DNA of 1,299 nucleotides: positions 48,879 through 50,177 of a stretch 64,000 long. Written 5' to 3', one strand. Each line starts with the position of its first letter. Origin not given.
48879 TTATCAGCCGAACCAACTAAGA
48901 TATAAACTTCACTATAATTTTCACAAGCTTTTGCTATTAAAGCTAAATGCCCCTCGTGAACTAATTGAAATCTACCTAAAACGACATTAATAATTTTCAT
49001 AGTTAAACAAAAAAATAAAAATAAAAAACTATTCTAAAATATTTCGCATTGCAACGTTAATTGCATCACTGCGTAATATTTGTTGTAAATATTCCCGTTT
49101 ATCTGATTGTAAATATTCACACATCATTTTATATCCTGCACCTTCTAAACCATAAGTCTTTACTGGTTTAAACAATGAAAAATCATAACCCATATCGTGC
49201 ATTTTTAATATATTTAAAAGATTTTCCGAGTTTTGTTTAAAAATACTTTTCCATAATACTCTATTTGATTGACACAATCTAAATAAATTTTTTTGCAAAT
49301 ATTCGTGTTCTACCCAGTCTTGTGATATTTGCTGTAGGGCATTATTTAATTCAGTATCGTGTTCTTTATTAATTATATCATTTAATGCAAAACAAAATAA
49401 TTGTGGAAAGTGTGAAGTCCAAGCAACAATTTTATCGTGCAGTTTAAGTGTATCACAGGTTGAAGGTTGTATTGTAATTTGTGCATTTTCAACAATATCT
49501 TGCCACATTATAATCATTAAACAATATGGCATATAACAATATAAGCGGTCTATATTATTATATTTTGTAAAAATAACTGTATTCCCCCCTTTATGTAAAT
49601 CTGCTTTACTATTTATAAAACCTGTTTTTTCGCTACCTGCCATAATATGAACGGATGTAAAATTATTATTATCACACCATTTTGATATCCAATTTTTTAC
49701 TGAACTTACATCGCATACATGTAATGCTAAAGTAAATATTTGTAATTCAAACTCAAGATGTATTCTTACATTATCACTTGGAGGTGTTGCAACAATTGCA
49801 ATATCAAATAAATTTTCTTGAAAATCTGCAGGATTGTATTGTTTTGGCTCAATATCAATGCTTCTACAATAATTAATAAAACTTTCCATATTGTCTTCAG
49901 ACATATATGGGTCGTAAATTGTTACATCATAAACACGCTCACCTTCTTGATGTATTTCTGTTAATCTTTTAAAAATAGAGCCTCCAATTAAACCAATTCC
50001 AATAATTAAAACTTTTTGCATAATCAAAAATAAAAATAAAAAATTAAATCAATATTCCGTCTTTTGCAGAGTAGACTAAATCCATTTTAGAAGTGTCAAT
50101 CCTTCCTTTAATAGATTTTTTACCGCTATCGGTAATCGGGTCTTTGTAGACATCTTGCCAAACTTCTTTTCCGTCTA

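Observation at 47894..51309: NadV-NatV NAD+ reconstitution pathway with an embedded TyrA-like dehydrogenase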

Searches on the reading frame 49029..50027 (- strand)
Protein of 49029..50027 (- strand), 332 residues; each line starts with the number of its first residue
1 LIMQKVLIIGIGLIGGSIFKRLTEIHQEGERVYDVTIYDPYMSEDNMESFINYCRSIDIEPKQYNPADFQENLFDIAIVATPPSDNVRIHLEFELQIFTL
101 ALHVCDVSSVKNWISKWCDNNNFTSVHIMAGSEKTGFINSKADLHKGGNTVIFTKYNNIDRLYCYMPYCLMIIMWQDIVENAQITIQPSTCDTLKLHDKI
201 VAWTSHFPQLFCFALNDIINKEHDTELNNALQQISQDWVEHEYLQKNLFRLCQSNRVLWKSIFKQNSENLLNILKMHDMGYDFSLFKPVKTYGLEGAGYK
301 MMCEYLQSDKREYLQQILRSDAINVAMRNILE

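Call 3: search_protein_families(library=pfam, proteins=[window:49029-50027:-], max_evalue=0.01)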
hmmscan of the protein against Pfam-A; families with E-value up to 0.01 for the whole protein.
window:49029-50027:- (332 aa): 2 families
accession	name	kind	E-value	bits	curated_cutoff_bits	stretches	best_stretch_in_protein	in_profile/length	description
PF20463.3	PDH_C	-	2.1e-08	34.9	22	1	196-275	4-75/102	Prephenate dehydrogenase, dimerization domain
PF02153.23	PDH_N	-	1.1e-06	28.6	26.5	1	73-155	45-129/154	Prephenate dehydrogenase, nucleotide-binding domain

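Call 6: search_protein_families(library=phrogs, proteins=[window:49029-50027:-], max_evalue=0.001)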
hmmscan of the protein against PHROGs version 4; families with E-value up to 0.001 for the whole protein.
window:49029-50027:- (332 aa): 0 families

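Call 9: search_dna_similar(query=window:49029-50027:-, collection=phages, mode=protein, max_rows=40, max_evalue=0.001)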
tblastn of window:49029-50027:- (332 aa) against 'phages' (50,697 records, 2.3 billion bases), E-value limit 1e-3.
No match.

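Call 10: find_homologous_proteins(query=window:49029-50027:-, max_evalue=0.001)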
Query window:49029-50027:- (332 aa): 12 proteins with E <= 0.001 among 600 candidates.
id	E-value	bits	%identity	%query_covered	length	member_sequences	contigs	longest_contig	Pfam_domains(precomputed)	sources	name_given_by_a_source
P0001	1.6e-225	765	100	99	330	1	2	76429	PF02153.24,PF20463.4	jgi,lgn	jgi:prephenate dehydrogenase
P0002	8.1e-145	500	77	89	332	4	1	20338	PF02153.24,PF20463.4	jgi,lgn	jgi:prephenate dehydrogenase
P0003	1.2e-128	447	64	99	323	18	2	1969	PF20463.4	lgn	-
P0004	2.3e-122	426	62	99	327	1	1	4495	PF20463.4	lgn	-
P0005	3.7e-118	413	61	99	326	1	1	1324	PF02153.24,PF20463.4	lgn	-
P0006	2.8e-94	334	53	99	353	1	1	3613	-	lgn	-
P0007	7.6e-11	60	26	86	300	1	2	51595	PF02153.24,PF20463.4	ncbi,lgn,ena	-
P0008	3.1e-10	58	28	73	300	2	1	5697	PF02153.24,PF20463.4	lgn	-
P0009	9.5e-10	56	27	73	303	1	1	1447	PF02153.24,PF02826.26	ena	-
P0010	2.0e-9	55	27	84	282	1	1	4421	PF02153.24,PF20463.4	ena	-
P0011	9.2e-7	46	28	82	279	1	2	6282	PF02153.24,PF20463.4,PF03807.24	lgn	-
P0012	1.5e-5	42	28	61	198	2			PF02153.24,PF20463.4,PF03446.22,PF02826.26,PF03807.24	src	-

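Call 11: find_encoding_contigs(protein=P0002, flank=10000, max_places=4)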
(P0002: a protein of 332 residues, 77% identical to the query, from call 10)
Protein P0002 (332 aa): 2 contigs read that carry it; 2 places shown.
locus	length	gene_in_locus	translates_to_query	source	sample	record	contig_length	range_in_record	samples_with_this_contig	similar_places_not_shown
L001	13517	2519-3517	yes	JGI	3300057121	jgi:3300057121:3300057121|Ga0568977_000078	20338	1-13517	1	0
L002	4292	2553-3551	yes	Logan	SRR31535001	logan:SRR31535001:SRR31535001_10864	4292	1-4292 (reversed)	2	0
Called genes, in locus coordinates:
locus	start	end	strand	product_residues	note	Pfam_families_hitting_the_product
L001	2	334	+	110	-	?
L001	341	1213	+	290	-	-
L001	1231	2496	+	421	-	PF18127:NAMPT_N, PF04095:NAPRTase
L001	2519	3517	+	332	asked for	PF02153:PDH_N (weak), PF20463:PDH_C (weak)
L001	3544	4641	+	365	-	PF01467:CTP_transf_like, PF00293:NUDIX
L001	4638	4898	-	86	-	-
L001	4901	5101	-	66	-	PF11753:DUF3310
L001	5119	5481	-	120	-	-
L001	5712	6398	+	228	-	PF13302:Acetyltransf_3 (weak)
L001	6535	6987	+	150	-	PF22769:DCD (weak), PF00692:dUTPase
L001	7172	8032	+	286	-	PF02511:Thy1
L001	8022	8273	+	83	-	-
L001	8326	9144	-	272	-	-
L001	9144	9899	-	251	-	-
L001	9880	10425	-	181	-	-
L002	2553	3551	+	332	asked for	PF02153:PDH_N (weak), PF20463:PDH_C (weak)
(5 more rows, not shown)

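Call 12: find_encoding_contigs(protein=P0001, flank=10000, max_places=4)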
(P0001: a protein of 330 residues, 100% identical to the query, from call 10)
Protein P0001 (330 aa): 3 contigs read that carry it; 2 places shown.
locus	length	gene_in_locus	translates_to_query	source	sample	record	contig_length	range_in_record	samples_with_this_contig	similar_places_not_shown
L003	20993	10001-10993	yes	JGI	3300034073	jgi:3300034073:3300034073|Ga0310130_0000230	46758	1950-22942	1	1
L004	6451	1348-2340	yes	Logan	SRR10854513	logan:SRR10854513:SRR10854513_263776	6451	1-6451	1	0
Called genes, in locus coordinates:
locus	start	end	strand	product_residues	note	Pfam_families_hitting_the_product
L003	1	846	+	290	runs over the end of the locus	-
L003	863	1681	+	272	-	-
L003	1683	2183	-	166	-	-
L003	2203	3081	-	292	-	-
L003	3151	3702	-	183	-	PF00959:Phage_lysozyme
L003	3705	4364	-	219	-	-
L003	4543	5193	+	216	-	-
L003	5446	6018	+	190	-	-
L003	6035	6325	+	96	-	-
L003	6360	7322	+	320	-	-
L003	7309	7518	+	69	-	-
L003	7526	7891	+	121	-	-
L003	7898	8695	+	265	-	-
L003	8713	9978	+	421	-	PF18127:NAMPT_N, PF04095:NAPRTase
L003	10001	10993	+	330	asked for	PF02153:PDH_N (weak), PF20463:PDH_C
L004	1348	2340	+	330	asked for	PF02153:PDH_N (weak), PF20463:PDH_C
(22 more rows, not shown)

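Call 13: find_encoding_contigs(protein=P0004, flank=10000, max_places=3)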
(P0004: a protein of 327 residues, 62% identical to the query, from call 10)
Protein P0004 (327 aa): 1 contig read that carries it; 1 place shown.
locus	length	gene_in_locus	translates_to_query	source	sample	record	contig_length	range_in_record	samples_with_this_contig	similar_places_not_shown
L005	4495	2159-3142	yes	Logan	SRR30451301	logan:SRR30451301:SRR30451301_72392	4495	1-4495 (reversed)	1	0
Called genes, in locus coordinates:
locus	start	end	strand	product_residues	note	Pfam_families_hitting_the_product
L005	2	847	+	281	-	?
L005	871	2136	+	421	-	PF18127:NAMPT_N, PF04095:NAPRTase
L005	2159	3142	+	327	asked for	PF20463:PDH_C (weak)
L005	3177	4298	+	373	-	PF01467:CTP_transf_like (weak), PF00293:NUDIX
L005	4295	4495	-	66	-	?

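Call 14: find_encoding_contigs(protein=P0006, flank=10000, max_places=3)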
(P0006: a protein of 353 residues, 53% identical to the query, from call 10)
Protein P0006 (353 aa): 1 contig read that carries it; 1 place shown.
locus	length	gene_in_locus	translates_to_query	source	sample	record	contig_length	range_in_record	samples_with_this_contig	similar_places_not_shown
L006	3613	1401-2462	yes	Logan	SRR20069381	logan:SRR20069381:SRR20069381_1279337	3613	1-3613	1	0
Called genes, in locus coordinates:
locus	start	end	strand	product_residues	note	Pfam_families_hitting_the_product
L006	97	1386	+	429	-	PF18127:NAMPT_N, PF04095:NAPRTase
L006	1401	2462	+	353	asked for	-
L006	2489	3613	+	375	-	?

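Call 15: find_encoding_contigs(protein=P0007, flank=8000, max_places=3)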
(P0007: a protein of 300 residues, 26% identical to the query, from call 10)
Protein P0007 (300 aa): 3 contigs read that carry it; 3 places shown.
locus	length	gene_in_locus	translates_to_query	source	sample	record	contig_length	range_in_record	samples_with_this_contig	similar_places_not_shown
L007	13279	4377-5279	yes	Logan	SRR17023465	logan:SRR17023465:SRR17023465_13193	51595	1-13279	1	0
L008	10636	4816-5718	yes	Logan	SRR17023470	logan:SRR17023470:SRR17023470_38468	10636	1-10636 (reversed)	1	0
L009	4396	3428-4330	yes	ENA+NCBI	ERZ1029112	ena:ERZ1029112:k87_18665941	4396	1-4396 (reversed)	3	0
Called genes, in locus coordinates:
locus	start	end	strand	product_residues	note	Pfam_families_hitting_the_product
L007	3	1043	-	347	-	?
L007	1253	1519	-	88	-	PF00312:Ribosomal_S15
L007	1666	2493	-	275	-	PF02666:PS_Dcarbxylase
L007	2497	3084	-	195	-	PF01066:CDP-OH_P_transf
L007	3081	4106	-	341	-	PF03706:LPG_synthase_TM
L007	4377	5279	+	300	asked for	PF02153:PDH_N, PF20463:PDH_C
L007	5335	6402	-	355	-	PF00781:DAGK_cat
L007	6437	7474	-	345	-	PF02547:Queuosine_synth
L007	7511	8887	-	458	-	PF05673:DUF815, PF20720:nSTAND3 (weak)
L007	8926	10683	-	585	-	PF03485:Arg_tRNA_synt_N, PF00750:tRNA-synt_1d, PF05746:DALR_1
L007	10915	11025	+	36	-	-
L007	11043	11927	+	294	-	PF13690:CheX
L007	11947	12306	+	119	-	PF00072:Response_reg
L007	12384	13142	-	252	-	PF00106:adh_short, PF01370:Epimerase (weak), PF02719:Polysacc_synt_2 (weak), PF08659:KR, PF13561:adh_short_C2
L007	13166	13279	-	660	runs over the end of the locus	PF00456:Transketolase_N, PF13292:DXP_synthase_N (faint), PF00676:E1_dh (weak), PF02779:Transket_pyr, PF22613:Transketolase_C_1, PF02780:Transketolase_C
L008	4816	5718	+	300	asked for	PF02153:PDH_N, PF20463:PDH_C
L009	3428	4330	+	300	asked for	PF02153:PDH_N, PF20463:PDH_C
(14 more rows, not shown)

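Call 17: search_solved_structures(query=window:49029-50027:-, max_evalue=1, show_alignments=2)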
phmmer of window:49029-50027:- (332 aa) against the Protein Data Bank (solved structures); distinct sequences matched with E-value up to 1: 9.
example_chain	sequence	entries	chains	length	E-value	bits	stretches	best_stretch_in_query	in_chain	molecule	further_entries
3ggg_D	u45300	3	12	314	1.4e-08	37.5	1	2-275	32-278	Prephenate dehydrogenase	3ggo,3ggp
2g5c_A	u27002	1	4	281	2e-08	37.1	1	3-275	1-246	prephenate dehydrogenase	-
7mqv_A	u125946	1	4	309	4.1e-07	32.7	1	3-276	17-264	Prephenate dehydrogenase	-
5uyy_A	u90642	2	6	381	9.4e-07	31.6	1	3-276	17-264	Prephenate dehydrogenase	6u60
4wji_A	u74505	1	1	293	0.041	16.3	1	4-275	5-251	Putative cyclohexadienyl dehydrogenase and ADH prephenate dehydrogenase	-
2f1k_A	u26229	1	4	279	0.084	15.3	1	103-234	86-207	prephenate dehydrogenase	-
3dzb_A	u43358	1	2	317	0.1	15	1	6-216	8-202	Prephenate dehydrogenase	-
7oec_A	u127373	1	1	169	0.79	12.1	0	22-95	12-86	DNA polymerase II large subunit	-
3ktd_A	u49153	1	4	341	0.96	11.8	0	3-213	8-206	Prephenate dehydrogenase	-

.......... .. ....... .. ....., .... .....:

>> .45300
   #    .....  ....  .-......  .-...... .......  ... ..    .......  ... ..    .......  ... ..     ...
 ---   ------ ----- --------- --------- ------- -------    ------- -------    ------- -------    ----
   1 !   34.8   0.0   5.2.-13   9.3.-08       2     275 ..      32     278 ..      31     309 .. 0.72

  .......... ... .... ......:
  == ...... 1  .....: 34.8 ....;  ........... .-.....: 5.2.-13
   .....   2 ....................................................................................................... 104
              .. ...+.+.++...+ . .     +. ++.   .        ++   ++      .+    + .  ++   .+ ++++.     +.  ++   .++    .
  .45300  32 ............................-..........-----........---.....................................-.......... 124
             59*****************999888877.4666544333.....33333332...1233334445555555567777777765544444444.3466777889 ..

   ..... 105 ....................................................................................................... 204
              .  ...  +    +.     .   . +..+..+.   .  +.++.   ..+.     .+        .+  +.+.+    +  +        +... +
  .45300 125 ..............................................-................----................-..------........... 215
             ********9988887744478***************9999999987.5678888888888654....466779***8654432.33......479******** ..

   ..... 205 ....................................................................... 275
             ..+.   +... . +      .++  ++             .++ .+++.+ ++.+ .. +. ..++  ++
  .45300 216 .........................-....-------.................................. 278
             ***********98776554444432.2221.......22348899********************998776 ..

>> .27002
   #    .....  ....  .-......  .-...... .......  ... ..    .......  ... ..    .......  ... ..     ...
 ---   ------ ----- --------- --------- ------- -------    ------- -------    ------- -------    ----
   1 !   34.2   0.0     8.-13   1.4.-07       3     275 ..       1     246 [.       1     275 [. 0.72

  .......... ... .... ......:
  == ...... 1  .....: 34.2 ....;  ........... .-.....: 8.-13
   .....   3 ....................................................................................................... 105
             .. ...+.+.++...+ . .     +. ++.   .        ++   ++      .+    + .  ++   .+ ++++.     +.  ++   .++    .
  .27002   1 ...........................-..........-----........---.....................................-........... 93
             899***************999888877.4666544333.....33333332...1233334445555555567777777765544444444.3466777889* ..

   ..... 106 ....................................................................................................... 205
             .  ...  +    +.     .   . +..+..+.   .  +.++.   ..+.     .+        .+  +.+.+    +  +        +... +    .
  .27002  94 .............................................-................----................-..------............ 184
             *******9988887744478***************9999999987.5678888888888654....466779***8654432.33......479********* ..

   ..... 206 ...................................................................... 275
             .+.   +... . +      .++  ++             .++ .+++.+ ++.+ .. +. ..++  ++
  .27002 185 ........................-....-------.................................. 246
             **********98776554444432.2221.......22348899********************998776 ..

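Call 31: search_protein_representatives(alignment_id=A1)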
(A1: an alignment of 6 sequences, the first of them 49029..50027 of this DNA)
Query: 6 sequences, 327 profile positions. Proteins with E-value up to 0.001 (for the whole library): 2553; up to 1e-10: 249; up to 1e-30: 3. The best 150 are listed.
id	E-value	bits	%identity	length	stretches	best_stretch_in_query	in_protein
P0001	3.8e-189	644.4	-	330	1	1-327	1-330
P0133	2.0e-48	181.9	-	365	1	4-265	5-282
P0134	1.3e-33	133.2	-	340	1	2-267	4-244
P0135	7.9e-22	94.5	-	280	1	1-272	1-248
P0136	1.5e-20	90.3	-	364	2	2-271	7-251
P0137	1.5e-19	87.0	-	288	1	1-266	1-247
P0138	3.4e-19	85.9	-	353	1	2-269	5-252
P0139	4.2e-19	85.5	-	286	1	1-267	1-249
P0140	4.0e-18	82.3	-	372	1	2-269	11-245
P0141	1.5e-17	80.4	-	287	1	4-271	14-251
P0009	1.6e-17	80.4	-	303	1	1-224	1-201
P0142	1.7e-17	80.3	-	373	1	2-269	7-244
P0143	2.2e-17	79.9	-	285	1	3-270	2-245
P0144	8.2e-17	78.0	-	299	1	2-270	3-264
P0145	1.5e-16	77.1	-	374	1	3-271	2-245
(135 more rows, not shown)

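Call 33: find_encoding_contigs(protein=P0133, flank=8000, max_places=4)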
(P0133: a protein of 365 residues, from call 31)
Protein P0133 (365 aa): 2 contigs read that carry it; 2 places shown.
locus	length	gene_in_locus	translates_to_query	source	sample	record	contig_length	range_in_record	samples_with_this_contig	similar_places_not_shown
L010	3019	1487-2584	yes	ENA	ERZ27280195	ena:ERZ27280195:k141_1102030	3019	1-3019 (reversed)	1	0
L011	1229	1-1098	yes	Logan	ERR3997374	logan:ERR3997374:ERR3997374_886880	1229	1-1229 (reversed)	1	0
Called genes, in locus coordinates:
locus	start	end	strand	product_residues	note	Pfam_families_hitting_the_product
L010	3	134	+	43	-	?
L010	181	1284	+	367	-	PF00022:Actin, PF06723:MreB_Mbl, PF00012:HSP70, PF11104:PilM_2 (faint), PF14450:FtsA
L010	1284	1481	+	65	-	-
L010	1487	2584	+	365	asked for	PF02153:PDH_N, PF20463:PDH_C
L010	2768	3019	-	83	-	?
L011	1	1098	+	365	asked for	PF02153:PDH_N, PF20463:PDH_C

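Call 34: find_encoding_contigs(protein=P0134, flank=8000, max_places=4)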
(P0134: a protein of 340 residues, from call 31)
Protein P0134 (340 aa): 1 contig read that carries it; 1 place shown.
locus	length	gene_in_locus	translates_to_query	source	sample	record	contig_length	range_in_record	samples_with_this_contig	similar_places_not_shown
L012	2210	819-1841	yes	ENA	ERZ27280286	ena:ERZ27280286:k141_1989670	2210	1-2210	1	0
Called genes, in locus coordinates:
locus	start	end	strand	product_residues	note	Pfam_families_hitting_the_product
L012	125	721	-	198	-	-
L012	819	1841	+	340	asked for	PF02153:PDH_N, PF20463:PDH_C (weak)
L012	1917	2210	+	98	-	?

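Call 35: predict_structure(alignment_id=A2)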
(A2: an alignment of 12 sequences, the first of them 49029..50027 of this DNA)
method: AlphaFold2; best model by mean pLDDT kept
length: 332 residues; sequences in the alignment: 12
mean_pLDDT: 77.4   pTM: 0.81
mean pLDDT of the five models: 77.4, 75.4, 74.2, 72.1, 66.7
residues with pLDDT >= 90: 83; 70-90: 155; 50-70: 64; < 50: 30
segments of 3 or more residues with pLDDT < 50: 161-163, 236-246, 285-298
pLDDT, mean of each block of 10 residues (from residue 1): 89 92 91 94 91 95 94 95 87 92 90 76 82 73 83 72 67 89 81 82 80 77 58 51 49 75 87 73 48 47 53 63 79 79
secondary structure, 60 per line:
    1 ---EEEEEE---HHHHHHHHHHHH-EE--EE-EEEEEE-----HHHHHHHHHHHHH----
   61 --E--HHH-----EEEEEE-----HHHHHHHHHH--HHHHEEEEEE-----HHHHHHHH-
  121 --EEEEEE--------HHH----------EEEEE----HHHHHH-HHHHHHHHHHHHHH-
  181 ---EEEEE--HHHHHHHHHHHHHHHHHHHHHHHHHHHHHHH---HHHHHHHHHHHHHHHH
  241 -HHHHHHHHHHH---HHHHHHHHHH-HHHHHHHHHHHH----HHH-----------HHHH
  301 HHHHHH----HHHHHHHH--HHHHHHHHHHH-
elements in order: E4-9 H13-24 E33-38 H44-56 E74-79 H85-94 H97-100 E101-106 H112-119 E123-128 E150-154 H159-164 H166-179 E184-188 H191-221 H225-240 H242-252 H256-265 H267-278 H297-306 H311-318 H321-331

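Call 38: find_related_loci(query=A1, collection=viral_contigs, flank=6000)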
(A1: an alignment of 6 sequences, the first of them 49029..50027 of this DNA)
Query A1 (332 aa) in viral_contigs; peptide patterns used: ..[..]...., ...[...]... (x = any residue, [..] = any of these).
318 stretches matched a pattern, but none encodes a relative of the query by tblastn (E <= 1e-3).
